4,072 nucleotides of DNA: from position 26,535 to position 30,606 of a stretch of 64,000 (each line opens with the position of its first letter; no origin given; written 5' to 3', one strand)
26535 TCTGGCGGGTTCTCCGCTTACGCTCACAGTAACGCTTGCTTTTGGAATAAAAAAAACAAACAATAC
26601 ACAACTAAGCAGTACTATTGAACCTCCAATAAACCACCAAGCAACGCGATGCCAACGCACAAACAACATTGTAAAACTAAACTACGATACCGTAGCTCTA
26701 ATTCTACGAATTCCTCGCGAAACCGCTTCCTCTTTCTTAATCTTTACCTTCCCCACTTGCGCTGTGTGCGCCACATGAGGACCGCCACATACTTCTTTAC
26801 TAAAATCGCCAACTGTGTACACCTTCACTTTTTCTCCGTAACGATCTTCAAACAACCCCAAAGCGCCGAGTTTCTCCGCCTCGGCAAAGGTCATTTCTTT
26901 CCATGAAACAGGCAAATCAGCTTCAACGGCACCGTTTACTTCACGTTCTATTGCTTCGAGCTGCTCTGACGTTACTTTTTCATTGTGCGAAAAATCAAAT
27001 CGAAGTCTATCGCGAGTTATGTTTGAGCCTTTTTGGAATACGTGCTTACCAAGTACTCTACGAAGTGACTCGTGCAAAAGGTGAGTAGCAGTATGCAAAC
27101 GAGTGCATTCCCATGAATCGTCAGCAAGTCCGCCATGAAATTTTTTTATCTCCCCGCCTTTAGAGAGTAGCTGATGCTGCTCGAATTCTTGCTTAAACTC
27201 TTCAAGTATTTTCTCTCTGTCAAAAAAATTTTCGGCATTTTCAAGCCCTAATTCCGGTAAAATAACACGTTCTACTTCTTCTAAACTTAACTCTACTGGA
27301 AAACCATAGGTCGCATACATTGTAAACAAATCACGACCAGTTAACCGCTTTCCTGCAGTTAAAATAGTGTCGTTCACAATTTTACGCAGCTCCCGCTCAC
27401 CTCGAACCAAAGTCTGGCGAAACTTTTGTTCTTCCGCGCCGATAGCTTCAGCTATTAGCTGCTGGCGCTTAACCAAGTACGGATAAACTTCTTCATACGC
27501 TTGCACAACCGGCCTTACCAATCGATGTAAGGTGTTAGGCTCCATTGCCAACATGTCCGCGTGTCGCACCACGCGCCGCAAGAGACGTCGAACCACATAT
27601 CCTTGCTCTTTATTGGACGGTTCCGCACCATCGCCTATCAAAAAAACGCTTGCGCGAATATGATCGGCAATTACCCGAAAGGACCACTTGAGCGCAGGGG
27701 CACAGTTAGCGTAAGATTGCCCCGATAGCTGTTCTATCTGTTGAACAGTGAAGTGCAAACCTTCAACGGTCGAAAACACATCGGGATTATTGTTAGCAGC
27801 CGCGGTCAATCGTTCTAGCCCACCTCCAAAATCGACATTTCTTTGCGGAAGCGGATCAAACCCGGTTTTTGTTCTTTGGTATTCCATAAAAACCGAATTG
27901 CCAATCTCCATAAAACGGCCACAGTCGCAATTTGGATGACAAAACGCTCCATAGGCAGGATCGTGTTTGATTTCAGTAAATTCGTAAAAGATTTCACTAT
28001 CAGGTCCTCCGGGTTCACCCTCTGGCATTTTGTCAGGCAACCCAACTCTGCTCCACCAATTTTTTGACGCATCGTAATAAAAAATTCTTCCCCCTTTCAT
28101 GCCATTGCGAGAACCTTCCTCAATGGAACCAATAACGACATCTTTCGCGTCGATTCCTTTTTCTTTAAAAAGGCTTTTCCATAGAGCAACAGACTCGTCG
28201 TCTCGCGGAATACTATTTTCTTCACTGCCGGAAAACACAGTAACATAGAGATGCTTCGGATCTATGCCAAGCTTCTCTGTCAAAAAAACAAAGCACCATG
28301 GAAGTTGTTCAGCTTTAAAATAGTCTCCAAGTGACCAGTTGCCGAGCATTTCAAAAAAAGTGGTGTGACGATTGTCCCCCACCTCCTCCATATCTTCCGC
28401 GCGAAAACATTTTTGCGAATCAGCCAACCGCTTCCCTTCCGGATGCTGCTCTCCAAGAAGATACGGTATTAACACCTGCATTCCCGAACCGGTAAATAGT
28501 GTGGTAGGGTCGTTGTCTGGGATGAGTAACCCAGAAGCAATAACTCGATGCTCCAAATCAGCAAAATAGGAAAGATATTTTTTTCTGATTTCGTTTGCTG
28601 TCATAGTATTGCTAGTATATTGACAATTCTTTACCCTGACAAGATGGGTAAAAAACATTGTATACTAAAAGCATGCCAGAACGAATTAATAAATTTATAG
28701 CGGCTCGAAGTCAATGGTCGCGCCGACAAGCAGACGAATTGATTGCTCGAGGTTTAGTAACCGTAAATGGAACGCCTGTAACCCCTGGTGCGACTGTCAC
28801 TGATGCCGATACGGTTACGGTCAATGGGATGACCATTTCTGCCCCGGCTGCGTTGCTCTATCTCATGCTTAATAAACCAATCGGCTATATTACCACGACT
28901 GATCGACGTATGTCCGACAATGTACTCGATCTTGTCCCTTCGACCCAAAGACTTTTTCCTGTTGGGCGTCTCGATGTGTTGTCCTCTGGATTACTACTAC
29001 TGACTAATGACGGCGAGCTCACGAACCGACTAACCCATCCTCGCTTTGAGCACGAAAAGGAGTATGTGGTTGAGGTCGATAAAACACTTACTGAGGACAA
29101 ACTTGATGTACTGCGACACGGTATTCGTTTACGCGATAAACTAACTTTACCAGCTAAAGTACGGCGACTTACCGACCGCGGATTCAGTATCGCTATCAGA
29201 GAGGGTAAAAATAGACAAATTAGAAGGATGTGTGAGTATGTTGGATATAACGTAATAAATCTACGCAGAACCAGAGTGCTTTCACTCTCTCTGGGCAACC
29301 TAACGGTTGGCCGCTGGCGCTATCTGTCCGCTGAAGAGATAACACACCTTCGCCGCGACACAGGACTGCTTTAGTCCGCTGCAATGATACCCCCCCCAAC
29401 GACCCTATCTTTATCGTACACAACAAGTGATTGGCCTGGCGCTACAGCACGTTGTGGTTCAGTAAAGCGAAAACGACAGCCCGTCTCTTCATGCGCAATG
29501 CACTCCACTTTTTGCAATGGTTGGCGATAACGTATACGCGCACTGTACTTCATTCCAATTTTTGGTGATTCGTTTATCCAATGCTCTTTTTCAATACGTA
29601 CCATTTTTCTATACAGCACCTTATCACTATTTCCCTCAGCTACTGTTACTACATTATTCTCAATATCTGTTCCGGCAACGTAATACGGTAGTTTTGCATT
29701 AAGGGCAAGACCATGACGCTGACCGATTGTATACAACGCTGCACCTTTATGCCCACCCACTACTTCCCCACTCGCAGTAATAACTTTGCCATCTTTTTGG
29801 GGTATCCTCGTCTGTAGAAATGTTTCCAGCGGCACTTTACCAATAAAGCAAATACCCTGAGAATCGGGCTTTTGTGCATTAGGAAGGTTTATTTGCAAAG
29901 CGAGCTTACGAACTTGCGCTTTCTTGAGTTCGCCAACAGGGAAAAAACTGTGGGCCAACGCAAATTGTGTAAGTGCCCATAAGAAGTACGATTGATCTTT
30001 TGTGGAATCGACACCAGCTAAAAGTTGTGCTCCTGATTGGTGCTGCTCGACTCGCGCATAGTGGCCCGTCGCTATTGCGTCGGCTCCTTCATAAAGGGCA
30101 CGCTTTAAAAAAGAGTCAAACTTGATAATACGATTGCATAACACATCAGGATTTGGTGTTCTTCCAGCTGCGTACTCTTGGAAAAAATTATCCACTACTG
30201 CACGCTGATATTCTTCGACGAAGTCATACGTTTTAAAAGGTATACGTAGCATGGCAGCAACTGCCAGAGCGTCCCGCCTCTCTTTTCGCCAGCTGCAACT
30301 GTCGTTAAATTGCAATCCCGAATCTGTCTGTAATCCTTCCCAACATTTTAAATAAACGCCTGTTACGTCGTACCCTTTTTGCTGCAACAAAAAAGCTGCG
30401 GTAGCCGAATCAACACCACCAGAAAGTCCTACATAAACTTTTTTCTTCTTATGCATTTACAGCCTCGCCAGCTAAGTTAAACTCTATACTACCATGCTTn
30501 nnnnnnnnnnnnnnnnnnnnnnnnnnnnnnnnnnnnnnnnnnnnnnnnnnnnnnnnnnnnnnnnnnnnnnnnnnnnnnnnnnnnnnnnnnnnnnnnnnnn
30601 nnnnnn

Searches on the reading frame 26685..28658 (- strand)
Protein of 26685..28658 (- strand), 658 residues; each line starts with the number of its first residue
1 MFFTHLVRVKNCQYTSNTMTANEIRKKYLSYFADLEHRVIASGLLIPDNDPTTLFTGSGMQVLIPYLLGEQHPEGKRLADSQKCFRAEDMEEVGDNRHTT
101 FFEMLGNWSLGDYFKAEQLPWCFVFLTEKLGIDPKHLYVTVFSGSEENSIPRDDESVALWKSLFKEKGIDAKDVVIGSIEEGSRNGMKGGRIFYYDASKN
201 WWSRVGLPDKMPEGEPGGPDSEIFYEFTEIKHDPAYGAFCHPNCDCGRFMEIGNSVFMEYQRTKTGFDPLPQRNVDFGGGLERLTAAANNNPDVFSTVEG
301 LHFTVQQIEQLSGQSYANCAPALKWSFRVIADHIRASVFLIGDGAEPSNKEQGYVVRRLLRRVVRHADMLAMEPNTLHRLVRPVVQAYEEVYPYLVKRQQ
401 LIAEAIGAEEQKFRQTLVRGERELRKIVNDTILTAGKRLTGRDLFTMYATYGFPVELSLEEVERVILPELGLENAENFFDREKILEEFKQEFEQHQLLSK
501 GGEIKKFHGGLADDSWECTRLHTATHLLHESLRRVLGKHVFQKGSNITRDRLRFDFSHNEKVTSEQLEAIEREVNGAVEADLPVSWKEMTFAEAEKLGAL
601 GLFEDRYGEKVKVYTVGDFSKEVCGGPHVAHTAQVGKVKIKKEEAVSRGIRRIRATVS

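Call 26: search_protein_families(library=pfam, proteins=[window:26685-28658:-], max_evalue=0.0001)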
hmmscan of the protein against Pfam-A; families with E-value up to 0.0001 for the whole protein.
window:26685-28658:- (658 aa): 2 families
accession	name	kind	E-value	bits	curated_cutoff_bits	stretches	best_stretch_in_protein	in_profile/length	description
PF01411.24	tRNA-synt_2c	-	3.3e-106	356.4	30.3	1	23-460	1-403/552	tRNA synthetases class II (A)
PF07973.19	tRNA_SAD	-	3.1e-15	56.3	24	1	611-653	1-43/44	Threonyl and Alanyl tRNA synthetase second additional domain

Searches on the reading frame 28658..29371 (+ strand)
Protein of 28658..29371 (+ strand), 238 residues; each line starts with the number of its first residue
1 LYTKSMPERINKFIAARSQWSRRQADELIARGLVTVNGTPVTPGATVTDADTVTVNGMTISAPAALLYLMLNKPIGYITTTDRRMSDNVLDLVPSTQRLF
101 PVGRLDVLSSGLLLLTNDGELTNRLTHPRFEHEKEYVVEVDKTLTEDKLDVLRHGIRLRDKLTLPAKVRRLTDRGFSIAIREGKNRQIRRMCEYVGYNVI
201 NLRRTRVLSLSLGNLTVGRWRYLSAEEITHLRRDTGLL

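Call 26: search_protein_families(library=pfam, proteins=[window:28658-29371:+], max_evalue=0.0001)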
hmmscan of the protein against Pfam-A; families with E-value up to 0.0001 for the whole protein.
window:28658-29371:+ (238 aa): 2 families
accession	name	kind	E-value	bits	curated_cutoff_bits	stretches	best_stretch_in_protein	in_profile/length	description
PF00849.27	PseudoU_synth_2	-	8.5e-20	72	26.8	1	68-193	2-151/152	RNA pseudouridylate synthase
PF01479.30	S4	-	8.3e-10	38.7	22.8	1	8-53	1-48/48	S4 domain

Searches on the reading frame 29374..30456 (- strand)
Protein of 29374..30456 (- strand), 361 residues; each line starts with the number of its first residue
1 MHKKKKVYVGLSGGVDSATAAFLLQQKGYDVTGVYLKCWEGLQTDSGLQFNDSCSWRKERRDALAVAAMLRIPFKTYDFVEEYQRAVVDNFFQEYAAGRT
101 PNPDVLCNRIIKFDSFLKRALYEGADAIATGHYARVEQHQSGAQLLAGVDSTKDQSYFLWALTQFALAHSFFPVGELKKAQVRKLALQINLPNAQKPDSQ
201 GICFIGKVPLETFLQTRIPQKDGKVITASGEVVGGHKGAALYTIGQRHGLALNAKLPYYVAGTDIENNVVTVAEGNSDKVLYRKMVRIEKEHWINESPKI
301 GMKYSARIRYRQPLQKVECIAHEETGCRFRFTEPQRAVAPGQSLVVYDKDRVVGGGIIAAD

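Call 26: search_protein_families(library=pfam, proteins=[window:29374-30456:-], max_evalue=0.0001)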
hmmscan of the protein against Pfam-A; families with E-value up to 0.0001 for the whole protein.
window:29374-30456:- (361 aa): 4 families
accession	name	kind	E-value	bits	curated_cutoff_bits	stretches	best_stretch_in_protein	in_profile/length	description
PF03054.22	tRNA_Me_trans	-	2.7e-73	246.4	20.6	1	5-207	1-202/202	tRNA methyl transferase HUP domain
PF20259.3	tRNA_Me_trans_M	-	1.1e-19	70.2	27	1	212-273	2-65/66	tRNA methyl transferase PRC-barrel domain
PF20258.4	tRNA_Me_trans_C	-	3e-17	63.2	20.6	1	285-358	3-77/77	Aminomethyltransferase beta-barrel domain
PF02540.23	NAD_synthase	-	3.2e-09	36.7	21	1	4-91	18-92/242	NAD synthase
